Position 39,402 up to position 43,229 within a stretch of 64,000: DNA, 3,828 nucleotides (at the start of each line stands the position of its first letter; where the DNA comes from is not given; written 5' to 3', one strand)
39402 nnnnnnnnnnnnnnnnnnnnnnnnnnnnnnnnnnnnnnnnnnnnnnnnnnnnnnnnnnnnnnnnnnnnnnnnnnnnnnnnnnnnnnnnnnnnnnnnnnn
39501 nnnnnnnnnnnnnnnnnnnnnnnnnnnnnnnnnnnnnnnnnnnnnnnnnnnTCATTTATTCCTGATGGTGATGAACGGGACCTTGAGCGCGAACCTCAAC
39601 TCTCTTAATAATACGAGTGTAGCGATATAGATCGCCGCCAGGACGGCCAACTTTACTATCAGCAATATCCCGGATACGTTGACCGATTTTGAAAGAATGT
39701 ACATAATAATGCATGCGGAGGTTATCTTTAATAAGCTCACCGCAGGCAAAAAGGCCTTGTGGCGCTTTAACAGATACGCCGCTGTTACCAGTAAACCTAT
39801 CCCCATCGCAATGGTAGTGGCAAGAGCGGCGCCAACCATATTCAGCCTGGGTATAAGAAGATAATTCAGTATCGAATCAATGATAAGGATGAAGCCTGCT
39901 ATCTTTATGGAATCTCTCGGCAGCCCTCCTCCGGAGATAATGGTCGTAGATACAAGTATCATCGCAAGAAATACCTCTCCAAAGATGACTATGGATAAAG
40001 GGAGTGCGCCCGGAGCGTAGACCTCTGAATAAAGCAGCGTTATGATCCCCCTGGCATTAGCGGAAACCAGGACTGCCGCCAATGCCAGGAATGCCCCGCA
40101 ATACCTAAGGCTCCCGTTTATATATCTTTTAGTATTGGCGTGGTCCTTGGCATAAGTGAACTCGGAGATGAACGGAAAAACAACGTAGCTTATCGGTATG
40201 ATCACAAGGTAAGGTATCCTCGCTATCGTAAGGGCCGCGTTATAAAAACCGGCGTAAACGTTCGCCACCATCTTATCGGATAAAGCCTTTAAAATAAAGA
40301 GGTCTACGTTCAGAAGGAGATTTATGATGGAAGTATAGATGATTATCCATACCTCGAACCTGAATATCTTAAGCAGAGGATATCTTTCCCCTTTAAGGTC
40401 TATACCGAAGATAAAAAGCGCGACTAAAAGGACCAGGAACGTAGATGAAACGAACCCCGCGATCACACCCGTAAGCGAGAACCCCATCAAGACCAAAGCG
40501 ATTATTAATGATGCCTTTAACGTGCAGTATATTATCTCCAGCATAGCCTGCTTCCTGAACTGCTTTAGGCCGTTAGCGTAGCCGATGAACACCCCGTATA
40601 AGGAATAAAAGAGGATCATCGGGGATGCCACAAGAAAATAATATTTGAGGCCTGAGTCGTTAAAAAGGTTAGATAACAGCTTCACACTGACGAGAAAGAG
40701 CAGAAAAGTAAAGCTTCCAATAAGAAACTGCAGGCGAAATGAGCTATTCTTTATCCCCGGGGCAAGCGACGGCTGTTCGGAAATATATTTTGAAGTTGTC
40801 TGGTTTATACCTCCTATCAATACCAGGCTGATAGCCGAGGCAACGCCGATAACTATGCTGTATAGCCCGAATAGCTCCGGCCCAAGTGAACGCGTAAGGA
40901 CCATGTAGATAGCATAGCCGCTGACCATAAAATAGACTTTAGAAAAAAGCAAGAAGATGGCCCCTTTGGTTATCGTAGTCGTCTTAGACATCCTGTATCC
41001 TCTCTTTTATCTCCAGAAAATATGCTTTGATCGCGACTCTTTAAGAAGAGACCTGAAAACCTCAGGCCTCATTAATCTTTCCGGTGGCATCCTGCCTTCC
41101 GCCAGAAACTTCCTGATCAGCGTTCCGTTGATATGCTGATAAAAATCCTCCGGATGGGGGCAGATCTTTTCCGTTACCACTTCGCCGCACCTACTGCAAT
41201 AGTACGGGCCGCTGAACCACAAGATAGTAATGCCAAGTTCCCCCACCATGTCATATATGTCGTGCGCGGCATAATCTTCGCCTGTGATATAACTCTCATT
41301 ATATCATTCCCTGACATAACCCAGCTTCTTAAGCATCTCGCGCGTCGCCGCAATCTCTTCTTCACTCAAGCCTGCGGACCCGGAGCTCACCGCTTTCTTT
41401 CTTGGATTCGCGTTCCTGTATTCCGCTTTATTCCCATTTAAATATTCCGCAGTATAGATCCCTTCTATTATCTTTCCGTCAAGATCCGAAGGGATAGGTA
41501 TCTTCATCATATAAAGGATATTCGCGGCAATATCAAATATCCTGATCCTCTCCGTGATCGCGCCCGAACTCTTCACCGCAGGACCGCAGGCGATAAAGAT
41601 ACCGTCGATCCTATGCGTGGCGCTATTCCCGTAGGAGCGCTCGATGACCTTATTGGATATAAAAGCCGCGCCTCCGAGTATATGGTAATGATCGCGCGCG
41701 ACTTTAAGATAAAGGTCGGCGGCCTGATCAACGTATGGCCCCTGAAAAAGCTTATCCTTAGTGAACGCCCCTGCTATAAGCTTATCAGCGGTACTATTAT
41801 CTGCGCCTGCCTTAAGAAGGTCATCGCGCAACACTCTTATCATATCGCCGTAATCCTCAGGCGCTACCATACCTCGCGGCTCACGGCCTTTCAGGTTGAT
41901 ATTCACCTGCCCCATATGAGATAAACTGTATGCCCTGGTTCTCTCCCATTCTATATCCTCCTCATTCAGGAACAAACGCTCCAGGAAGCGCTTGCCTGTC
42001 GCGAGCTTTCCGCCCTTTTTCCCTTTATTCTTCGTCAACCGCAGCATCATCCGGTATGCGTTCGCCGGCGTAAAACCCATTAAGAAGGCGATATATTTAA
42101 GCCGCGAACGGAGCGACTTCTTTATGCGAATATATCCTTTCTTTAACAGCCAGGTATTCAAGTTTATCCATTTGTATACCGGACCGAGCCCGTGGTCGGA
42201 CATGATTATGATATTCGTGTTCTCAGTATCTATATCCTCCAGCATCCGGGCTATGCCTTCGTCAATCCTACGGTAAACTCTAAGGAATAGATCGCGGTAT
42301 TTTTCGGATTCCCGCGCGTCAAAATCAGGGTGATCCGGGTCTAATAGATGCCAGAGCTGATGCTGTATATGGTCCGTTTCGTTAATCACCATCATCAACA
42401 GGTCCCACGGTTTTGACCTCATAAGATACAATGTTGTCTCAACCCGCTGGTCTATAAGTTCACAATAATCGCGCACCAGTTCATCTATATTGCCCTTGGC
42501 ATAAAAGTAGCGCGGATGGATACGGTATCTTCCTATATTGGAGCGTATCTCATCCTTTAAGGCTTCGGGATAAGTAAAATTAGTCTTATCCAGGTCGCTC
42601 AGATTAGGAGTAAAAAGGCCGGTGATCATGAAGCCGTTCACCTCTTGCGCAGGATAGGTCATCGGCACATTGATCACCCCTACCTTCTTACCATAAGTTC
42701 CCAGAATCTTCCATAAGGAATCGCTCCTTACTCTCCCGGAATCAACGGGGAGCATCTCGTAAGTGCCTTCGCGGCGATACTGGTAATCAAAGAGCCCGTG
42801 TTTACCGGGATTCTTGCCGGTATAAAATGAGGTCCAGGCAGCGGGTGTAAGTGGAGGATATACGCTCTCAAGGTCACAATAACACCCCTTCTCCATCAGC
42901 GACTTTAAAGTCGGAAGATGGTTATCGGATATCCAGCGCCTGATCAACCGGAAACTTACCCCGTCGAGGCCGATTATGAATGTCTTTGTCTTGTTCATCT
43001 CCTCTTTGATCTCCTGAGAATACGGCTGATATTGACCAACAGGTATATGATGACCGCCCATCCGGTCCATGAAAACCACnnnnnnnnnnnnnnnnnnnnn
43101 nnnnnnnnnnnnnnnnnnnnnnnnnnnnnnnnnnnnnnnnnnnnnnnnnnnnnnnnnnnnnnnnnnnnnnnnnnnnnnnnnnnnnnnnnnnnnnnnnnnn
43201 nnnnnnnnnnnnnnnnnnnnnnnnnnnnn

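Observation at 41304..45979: Phosphoesterase island: NPP-type phosphodiesterase, PAP2-PHP fusion and a Thr-type sulfatase-fold enzyme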

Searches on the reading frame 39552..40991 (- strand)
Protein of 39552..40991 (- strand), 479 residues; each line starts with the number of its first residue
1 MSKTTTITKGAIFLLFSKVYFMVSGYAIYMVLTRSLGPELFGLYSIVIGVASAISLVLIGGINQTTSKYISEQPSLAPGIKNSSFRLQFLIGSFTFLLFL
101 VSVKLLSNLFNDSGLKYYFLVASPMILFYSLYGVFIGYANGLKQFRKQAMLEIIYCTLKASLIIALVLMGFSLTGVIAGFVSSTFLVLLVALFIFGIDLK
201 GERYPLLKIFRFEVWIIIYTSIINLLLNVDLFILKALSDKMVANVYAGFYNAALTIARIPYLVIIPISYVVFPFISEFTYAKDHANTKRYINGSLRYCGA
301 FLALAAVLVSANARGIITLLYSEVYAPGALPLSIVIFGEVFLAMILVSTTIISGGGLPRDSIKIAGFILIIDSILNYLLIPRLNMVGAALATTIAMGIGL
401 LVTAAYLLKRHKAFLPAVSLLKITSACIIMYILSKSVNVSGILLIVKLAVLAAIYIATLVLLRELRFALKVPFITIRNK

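Call 10: search_protein_families(library=pfam, proteins=[window:39552-40991:-], max_evalue=0.001)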
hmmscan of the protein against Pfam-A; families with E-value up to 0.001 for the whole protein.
window:39552-40991:- (479 aa): 3 families
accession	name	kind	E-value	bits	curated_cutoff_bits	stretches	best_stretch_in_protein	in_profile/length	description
PF01943.22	Polysacc_synt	-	4.6e-19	69.3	28.2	1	8-278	2-273/274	Polysaccharide biosynthesis protein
PF13440.11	Polysacc_synt_3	-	5.3e-17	62.4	23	1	31-326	1-289/293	Polysaccharide biosynthesis protein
PF03023.19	MurJ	-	1.5e-06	27.6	27.4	1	123-434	105-426/451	Lipid II flippase MurJ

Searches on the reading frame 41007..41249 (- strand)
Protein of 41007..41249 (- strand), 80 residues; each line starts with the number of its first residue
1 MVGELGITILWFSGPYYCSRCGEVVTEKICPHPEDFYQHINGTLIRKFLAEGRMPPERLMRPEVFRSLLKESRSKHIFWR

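Call 10: search_protein_families(library=pfam, proteins=[window:41007-41249:-], max_evalue=0.001)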
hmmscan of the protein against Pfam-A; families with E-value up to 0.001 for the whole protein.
window:41007-41249:- (80 aa): 1 family
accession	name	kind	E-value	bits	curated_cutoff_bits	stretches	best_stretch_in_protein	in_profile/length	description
PF01747.23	ATP-sulfurylase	-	3.4e-17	63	24.3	1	3-70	144-211/212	ATP-sulfurylase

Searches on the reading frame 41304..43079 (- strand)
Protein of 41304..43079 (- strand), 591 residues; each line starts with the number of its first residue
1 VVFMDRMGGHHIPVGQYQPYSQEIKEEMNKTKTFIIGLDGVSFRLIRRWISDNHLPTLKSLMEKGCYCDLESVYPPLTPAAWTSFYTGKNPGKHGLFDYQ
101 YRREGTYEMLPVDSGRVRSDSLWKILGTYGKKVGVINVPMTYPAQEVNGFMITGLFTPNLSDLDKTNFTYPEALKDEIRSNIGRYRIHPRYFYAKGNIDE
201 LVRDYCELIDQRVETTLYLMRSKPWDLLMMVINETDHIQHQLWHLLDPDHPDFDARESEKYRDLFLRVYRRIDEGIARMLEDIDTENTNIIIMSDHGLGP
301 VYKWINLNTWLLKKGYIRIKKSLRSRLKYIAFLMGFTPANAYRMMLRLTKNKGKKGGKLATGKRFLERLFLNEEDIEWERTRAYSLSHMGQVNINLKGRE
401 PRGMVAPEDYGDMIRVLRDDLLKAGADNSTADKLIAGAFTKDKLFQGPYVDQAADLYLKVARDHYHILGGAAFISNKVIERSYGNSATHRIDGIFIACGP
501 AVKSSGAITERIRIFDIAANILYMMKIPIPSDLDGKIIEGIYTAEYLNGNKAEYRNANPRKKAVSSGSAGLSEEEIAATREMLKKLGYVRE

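Call 3: search_protein_families(library=pfam, proteins=[window:41304-43079:-], max_evalue=0.01)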
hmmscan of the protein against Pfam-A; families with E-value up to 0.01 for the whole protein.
window:41304-43079:- (591 aa): 1 family
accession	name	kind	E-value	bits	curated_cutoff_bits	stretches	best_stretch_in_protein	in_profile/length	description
PF01663.27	Phosphodiest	-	4.8e-46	158.4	23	1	34-469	2-325/342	Type I phosphodiesterase / nucleotide pyrophosphatase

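Call 4: search_protein_families(library=ncbifam, proteins=[window:41304-43079:-], max_evalue=0.01)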
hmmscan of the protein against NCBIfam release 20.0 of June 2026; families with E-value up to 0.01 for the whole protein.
window:41304-43079:- (591 aa): 2 families
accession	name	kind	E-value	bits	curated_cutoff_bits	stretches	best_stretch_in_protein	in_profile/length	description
TIGR02335.1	hydr_PhnA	equivalog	2.9e-08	33.2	407.55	1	29-137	11-120/408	phosphonoacetate hydrolase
NF042991.1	alk_phos_PafA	equivalog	0.0006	18.3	650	0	494-541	506-552/554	alkaline phosphatase PafA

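Call 13: search_solved_structures(query=window:41304-42998:-, max_evalue=0.01, show_alignments=3)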
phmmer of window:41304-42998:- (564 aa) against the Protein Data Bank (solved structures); distinct sequences matched with E-value up to 0.01: 0.

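Call 71: search_solved_structures(query=A5, max_evalue=0.1, show_alignments=2)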
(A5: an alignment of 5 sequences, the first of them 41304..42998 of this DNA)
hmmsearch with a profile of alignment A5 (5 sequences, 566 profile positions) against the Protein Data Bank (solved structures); distinct sequences matched with E-value up to 0.1: 23.
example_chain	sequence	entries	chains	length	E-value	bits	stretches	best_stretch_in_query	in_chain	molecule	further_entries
1ei6_A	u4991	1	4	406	5.4e-05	25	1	6-110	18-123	PHOSPHONOACETATE HYDROLASE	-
3szy_A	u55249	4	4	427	5.5e-05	25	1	7-110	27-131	phosphonoacetate hydrolase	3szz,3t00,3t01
6wet_AaA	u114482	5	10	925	0.00016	23.5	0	238-292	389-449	Ectonucleotide pyrophosphatase/phosphodiesterase family member 1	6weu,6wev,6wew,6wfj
5ven_A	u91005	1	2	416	0.00017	23.4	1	243-298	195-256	Ectonucleotide pyrophosphatase/phosphodiesterase family member 5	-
3t02_A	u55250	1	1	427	0.00018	23.2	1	7-110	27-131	phosphonoacetate hydrolase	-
2gsn_A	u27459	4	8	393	0.00019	23.2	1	231-275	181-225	phosphodiesterase-nucleotide pyrophosphatase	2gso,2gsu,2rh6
7n1s_A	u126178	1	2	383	0.0002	23.1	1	232-275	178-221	Phosphodiesterase-nucleotide pyrophosphatase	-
5veo_A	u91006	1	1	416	0.00042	22.1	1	243-298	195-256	Ectonucleotide pyrophosphatase/phosphodiesterase family member 5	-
4lqy_A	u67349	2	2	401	0.00049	21.8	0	238-293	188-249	Bis(5'-adenosyl)-triphosphatase ENPP4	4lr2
4b56_A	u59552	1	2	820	0.00056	21.6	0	238-292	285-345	ECTONUCLEOTIDE PYROPHOSPHATASE/PHOSPHODIESTERASE FAMILY MEMBER 1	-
4gtw_A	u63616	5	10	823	0.00057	21.6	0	238-292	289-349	Ectonucleotide pyrophosphatase/phosphodiesterase family member 2, Alkaline phosphodiestera | Ectonucleotide pyrophosphatase/phosphodiesterase family member 1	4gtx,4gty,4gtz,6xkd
8ghr_A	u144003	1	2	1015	0.00065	21.4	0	238-292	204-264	Ectonucleotide pyrophosphatase/phosphodiesterase family member 1, secreted form, Immunoglo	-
7mw8_D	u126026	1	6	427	0.00075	21.2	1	231-275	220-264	Phosphodiesterase-nucleotide pyrophosphatase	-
5tj3_A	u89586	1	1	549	0.0055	18.4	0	471-516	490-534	Alkaline phosphatase PafA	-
5vem_A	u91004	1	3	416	0.0065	18.1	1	249-298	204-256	Ectonucleotide pyrophosphatase/phosphodiesterase family member 5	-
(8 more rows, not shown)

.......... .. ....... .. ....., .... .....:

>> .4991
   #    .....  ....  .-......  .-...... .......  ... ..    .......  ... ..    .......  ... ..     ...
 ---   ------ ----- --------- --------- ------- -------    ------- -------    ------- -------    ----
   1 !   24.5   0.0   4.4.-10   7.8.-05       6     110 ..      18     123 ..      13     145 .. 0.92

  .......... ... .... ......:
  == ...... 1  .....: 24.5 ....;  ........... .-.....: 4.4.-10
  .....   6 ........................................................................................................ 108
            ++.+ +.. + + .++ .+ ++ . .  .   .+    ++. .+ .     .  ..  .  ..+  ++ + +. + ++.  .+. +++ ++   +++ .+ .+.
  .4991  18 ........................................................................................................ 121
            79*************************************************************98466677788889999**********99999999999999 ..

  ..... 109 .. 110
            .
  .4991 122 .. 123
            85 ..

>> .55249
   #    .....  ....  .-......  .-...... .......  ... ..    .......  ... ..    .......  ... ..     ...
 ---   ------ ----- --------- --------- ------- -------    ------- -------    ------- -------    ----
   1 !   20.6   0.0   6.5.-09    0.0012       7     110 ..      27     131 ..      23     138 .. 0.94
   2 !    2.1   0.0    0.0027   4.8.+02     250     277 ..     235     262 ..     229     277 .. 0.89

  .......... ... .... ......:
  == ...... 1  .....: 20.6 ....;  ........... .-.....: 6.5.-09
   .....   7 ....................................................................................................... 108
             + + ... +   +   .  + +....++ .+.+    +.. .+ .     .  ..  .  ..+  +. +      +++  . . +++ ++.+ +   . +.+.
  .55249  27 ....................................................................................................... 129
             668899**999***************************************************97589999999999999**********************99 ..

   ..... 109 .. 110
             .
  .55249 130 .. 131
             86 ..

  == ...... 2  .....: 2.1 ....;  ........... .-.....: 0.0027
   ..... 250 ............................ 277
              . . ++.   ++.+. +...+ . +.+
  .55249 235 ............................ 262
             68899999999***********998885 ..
